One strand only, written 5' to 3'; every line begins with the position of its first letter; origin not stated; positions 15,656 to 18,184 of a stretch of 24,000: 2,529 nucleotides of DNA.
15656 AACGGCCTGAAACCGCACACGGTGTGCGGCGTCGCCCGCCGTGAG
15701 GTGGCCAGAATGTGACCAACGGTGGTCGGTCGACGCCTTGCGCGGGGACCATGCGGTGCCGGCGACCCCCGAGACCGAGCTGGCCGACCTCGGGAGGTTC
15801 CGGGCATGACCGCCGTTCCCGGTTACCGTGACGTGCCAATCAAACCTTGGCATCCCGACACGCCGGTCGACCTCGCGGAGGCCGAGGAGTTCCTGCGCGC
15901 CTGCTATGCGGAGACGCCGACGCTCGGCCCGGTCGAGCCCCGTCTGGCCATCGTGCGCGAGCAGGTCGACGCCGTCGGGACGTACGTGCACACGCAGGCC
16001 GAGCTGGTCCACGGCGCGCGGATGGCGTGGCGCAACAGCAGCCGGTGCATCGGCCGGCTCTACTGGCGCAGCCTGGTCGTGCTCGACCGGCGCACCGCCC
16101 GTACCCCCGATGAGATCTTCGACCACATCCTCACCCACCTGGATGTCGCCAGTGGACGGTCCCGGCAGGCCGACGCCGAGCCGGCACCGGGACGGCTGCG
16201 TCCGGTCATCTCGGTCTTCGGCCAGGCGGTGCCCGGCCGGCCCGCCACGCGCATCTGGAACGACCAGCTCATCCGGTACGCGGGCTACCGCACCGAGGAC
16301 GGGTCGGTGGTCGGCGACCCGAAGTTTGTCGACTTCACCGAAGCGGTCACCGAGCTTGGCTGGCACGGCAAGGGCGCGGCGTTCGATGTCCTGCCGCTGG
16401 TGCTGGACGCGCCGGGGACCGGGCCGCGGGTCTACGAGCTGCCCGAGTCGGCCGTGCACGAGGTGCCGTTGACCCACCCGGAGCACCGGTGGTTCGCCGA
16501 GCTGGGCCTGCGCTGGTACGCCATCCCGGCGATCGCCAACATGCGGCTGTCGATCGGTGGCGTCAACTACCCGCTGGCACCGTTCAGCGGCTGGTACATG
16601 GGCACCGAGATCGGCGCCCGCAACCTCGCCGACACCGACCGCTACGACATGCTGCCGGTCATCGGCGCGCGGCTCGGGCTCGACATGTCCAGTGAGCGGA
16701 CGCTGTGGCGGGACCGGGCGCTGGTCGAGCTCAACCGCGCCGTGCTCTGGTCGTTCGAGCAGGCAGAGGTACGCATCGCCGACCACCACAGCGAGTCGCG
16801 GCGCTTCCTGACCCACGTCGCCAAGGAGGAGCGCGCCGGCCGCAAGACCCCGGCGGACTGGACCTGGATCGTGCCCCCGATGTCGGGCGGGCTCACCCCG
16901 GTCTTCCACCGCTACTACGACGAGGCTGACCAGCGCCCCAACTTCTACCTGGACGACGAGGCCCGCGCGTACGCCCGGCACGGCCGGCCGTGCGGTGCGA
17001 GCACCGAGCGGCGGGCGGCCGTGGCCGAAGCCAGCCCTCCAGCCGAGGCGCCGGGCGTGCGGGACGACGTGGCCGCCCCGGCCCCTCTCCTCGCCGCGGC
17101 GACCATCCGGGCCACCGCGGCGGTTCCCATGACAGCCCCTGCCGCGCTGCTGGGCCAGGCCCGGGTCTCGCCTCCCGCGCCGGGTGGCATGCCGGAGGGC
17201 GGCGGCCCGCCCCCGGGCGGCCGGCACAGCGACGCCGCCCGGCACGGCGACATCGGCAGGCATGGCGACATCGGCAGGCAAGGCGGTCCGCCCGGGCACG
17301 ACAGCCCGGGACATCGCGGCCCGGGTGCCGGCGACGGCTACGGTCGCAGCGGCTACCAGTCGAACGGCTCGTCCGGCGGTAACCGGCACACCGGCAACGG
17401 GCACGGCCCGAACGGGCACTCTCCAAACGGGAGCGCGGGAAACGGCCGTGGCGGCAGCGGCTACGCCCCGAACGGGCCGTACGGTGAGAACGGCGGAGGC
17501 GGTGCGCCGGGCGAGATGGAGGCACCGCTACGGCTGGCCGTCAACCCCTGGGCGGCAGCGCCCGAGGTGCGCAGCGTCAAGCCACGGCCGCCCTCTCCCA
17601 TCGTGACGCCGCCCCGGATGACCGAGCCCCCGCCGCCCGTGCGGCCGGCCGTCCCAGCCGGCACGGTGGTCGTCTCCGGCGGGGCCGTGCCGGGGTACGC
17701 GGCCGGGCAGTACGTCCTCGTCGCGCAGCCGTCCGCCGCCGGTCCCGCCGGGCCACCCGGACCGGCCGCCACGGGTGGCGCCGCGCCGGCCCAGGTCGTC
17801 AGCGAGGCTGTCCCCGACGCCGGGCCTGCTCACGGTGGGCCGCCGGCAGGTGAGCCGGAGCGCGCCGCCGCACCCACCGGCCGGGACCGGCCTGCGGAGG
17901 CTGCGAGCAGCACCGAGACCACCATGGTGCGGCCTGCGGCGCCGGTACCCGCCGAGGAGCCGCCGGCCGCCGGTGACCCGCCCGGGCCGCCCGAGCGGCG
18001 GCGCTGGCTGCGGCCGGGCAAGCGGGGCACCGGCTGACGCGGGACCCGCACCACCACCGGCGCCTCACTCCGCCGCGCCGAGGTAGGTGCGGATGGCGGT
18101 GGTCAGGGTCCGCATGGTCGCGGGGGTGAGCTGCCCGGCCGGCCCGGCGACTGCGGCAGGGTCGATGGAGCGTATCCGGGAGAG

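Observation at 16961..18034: NOS oxygenase fused to a C-terminal extension of about 358 residues that looks intrinsically disordered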

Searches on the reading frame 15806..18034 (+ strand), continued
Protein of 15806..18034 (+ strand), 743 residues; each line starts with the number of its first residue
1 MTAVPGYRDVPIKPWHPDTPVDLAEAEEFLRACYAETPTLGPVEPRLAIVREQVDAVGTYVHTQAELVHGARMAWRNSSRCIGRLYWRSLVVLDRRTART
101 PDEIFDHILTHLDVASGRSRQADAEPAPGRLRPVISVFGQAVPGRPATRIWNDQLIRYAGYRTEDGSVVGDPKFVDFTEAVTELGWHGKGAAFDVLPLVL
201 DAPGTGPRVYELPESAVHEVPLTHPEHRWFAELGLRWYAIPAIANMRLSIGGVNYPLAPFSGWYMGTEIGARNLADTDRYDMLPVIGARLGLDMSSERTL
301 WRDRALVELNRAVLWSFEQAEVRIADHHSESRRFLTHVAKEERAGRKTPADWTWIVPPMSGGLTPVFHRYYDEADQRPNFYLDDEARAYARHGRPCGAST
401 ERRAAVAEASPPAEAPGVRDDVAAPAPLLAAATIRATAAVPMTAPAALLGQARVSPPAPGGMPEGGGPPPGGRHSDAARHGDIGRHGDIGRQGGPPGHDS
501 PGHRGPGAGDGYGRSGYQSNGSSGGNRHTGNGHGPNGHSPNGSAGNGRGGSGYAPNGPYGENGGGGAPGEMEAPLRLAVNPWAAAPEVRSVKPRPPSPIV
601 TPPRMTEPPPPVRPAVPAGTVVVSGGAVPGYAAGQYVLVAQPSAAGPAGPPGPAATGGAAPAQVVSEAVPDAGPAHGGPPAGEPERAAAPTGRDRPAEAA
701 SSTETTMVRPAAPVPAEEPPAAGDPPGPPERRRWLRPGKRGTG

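Call 30: predict_structure(alignment_id=A1)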
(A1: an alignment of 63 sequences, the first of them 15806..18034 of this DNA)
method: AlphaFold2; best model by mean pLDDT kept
length: 743 residues; sequences in the alignment: 63
mean_pLDDT: 60.9   pTM: 0.60
mean pLDDT of the five models: 60.9, 60.8, 60.1, 60.1, 59.3
residues with pLDDT >= 90: 218; 70-90: 116; 50-70: 63; < 50: 346
segments of 3 or more residues with pLDDT < 50: 4-7, 356-361, 374-376, 414-539, 541-743
pLDDT, mean of each block of 10 residues (from residue 1): 50 85 95 94 98 98 96 80 80 96 97 86 65 93 93 92 95 95 96 94 94 90 95 89 86 92 64 84 95 95 91 89 76 80 72 50 52 53 86 77 69 48 35 29 28 26 35 29 28 33 33 27 28 32 28 32 29 28 28 31 29 30 34 33 31 32 31 37 34 32 29 37 40 37 41
secondary structure, 60 per line:
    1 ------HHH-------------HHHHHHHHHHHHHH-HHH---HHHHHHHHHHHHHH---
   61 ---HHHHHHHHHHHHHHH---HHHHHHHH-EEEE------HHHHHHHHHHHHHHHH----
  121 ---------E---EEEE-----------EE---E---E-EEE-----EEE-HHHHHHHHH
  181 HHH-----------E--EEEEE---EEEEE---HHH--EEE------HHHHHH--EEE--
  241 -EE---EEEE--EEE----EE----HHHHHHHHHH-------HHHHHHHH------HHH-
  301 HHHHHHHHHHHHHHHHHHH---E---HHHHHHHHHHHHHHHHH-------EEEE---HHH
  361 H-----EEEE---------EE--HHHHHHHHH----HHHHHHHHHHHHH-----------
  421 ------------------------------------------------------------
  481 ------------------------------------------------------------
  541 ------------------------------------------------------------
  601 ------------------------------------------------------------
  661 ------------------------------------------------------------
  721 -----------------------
elements in order (helices of 4 or more, strands of 3 or more residues): H23-36 H44-57 H64-78 H82-89 E91-94 H101-116 E134-137 E160-162 E168-170 H172-183 E198-202 E206-210 E219-221 H228-233 E236-238 E247-250 E253-255 H266-275 H283-290 H301-319 H327-343 E351-354 H358-361 E367-370 H384-392 H397-409

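Call 36: find_encoding_contigs(protein=P0005, flank=8000, max_places=2)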
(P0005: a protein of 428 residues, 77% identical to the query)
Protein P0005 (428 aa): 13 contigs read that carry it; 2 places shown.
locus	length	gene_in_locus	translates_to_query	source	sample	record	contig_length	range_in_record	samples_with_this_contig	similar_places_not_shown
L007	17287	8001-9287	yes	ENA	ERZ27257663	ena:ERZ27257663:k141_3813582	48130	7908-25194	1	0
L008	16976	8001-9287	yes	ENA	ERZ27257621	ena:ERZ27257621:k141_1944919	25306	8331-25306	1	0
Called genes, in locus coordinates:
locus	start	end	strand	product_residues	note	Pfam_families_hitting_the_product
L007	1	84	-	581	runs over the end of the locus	-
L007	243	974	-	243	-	PF01872:RibD_C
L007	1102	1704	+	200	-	PF07929:PRiA4_ORF3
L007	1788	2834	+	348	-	PF00356:LacI, PF00532:Peripla_BP_1, PF13407:Peripla_BP_4, PF13377:Peripla_BP_3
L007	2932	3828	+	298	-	PF01370:Epimerase, PF08338:DUF1731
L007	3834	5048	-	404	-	PF02771:Acyl-CoA_dh_N (weak), PF02770:Acyl-CoA_dh_M, PF00441:Acyl-CoA_dh_1, PF08028:Acyl-CoA_dh_2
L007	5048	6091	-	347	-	PF01636:APH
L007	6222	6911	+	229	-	-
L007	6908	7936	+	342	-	PF00583:Acetyltransf_1, PF13508:Acetyltransf_7 (weak)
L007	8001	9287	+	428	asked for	PF02898:NO_synthase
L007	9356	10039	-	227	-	-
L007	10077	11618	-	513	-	PF00171:Aldedh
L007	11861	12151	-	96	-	PF26519:BsaP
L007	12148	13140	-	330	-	PF04055:Radical_SAM, PF06968:BATS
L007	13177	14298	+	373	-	PF00155:Aminotran_1_2, PF01212:Beta_elim_lyase (faint)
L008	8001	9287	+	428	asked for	PF02898:NO_synthase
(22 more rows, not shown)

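Call 37: find_encoding_contigs(protein=P0031, flank=8000, max_places=1)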
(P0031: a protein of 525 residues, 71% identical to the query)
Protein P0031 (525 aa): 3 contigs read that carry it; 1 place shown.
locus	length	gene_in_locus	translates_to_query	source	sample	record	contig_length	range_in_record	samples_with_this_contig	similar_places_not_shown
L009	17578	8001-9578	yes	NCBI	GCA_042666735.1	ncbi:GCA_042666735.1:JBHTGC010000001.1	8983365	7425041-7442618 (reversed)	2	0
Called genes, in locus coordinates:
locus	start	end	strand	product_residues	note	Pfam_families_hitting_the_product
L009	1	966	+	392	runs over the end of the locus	PF01547:SBP_bac_1, PF13416:SBP_bac_8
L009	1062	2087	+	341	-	PF00528:BPD_transp_1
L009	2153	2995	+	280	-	PF00528:BPD_transp_1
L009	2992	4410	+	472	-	PF00232:Glyco_hydro_1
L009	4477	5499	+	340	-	PF00356:LacI, PF00532:Peripla_BP_1, PF13407:Peripla_BP_4, PF13377:Peripla_BP_3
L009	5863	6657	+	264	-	-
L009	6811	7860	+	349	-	PF01842:ACT (faint), PF00583:Acetyltransf_1 (weak)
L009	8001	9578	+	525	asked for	PF02898:NO_synthase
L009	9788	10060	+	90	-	PF13641:Glyco_tranf_2_3 (weak), PF00535:Glycos_transf_2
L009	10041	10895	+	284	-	-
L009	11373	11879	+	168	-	PF01522:Polysacc_deac_1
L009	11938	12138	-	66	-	PF26519:BsaP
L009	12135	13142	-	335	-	PF04055:Radical_SAM, PF06968:BATS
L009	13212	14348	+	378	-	PF00155:Aminotran_1_2, PF01053:Cys_Met_Meta_PP (weak)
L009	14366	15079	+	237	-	PF01656:CbiA (weak), PF07755:DUF1611 (weak), PF13500:AAA_26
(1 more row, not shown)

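Call 51: search_solved_structures(query=window:15806-18034:+, max_evalue=1e-10)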
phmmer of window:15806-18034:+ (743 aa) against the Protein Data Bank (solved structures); distinct sequences matched with E-value up to 1e-10: 81 (the best 60 are shown).
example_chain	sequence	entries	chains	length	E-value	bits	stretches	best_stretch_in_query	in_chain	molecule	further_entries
4d3u_A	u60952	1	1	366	1e-111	378.1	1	24-385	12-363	NITRIC OXIDE SYNTHASE OXYGENASE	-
4ugv_A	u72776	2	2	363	1.2e-111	377.9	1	25-385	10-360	NITRIC OXIDE SYNTHASE OXYGENASE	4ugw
11yv_A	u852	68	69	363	1.6e-111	377.5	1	25-385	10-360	Nitric oxide synthase oxygenase | NITRIC OXIDE SYNTHASE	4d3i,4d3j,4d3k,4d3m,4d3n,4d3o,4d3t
4d3v_A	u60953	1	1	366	2e-111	377.1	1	24-385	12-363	NITRIC OXIDE SYNTHASE OXYGENASE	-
4d7i_A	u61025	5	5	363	2.2e-111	377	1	25-385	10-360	NITRIC OXIDE SYNTHASE OXYGENASE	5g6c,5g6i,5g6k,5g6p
2an2_A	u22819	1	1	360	5.8e-111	375.6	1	25-385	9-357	P332G A333S double mutant of Nitric Oxide Synthase from Bacillus subtilis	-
2an0_A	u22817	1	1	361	1.7e-110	374.1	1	25-385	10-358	Nitric Oxide Synthase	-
2amo_A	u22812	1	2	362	2.5e-110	373.5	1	25-385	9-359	Nitric oxide synthase oxygenase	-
1m7v_A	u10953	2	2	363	7.6e-110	371.9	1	25-385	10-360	Nitric Oxide Synthase | Nitric oxide synthase oxygenase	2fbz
2flq_A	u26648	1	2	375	1.8e-109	370.7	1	23-385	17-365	Nitric Oxide Synthase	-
2fc2_A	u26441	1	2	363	3e-109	370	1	25-385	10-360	Nitric Oxide Synthase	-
1m7z_A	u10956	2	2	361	2.4e-108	367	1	25-385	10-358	Nitric oxide synthase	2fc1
8uft_A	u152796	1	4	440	1.5e-106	361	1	17-370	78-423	Nitric oxide synthase 3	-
3eah_A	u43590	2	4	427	2.2e-106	360.5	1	17-372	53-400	Nitric oxide synthase, endothelial | ENDOTHELIAL NITRIC-OXIDE SYNTHASE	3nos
9mwn_A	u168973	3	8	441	2.2e-106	360.5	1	17-370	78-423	Nitric oxide synthase 3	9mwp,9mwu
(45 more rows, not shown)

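Call 67: predict_structure(alignment_id=A3)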
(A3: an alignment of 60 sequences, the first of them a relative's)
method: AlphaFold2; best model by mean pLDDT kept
length: 431 residues; sequences in the alignment: 60
mean_pLDDT: 82.9   pTM: 0.83
mean pLDDT of the five models: 82.9, 79.3, 79.0, 79.0, 78.9
residues with pLDDT >= 90: 234; 70-90: 103; 50-70: 58; < 50: 36
segments of 3 or more residues with pLDDT < 50: 1-8, 372-374, 405-424, 429-431
pLDDT, mean of each block of 10 residues (from residue 1): 45 80 94 96 98 97 97 83 80 97 97 82 53 78 95 95 95 94 97 93 97 95 92 94 88 93 83 82 91 96 92 93 86 78 82 59 58 50 80 89 51 44 48 45
secondary structure, 60 per line:
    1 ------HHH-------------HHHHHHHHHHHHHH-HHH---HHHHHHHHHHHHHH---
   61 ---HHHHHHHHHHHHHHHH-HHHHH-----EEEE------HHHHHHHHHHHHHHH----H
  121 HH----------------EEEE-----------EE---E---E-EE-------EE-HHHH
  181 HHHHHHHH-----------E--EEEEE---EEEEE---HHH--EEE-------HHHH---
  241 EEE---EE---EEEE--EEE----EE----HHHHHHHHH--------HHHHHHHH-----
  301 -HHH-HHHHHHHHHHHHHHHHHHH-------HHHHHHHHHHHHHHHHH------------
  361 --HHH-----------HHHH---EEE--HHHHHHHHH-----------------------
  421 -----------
elements in order: H23-36 H44-57 H64-79 H81-85 E91-94 H101-115 E139-142 H177-188 E203-207 E211-215 E224-226 H234-237 E241-243 E252-255 E258-260 H271-279 H288-295 H306-324 H332-348 H377-380 E384-386 H389-397

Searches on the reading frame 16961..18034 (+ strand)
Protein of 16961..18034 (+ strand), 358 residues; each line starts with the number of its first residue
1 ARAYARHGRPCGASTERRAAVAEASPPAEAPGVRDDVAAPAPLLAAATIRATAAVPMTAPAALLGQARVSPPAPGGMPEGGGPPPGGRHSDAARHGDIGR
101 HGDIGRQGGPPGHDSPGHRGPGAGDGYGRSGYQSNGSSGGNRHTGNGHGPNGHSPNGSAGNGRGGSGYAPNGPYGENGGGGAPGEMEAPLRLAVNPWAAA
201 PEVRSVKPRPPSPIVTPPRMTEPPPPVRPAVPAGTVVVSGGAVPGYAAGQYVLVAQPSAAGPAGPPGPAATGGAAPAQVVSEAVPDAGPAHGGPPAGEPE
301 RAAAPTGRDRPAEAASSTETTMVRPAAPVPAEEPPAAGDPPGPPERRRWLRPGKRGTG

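Call 5: search_protein_families(library=pfam, proteins=[window:16961-18034:+], max_evalue=0.01)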
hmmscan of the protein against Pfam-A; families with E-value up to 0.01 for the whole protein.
window:16961-18034:+ (358 aa): 0 families

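Call 31: search_protein_representatives(protein=window:16961-18034:+)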
Query: 358 residues. Proteins with E-value up to 0.001 (for the whole library): 0; up to 1e-10: 0; up to 1e-30: 0. The best 0 are listed.

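Call 32: find_related_loci(query=window:16961-18034:+, collection=genome_contigs, flank=8000)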
Query window:16961-18034:+ (358 aa) in genome_contigs; peptide patterns used: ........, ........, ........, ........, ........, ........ (x = any residue, [..] = any of these).
599 stretches matched a pattern (row limit reached: there are more); 1 encode a relative of the query (tblastn E <= 1e-3); 1 distinct loci.
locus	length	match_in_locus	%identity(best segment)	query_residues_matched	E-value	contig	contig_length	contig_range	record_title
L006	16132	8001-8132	48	129-172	2e-6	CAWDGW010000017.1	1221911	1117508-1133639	MAG: uncultured Holophagae bacterium isolate MFD03804.bin.1.132 genome assembly, contig: contig_9882, whole genome shotg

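Call 33: find_homologous_proteins(query=window:16961-18034:+, max_evalue=0.001)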
Query window:16961-18034:+: 8000 candidates shared short words with the query, none scored E <= 0.001.

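Call 49: find_related_loci(query=A2, collection=metagenome_contigs, flank=6000)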
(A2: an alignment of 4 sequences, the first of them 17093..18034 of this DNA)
Query A2 (314 aa) in metagenome_contigs; peptide patterns used: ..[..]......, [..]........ (x = any residue, [..] = any of these).
600 stretches matched a pattern (row limit reached: there are more); 1 encode a relative of the query (tblastn E <= 1e-3); 1 distinct loci.
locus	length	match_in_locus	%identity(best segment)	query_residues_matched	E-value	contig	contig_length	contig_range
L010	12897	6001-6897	67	11-301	4e-68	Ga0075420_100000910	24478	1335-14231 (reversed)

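Call 52: search_solved_structures(query=window:16961-18034:+, max_evalue=1)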
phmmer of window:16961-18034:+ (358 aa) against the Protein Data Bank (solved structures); distinct sequences matched with E-value up to 1: 0.
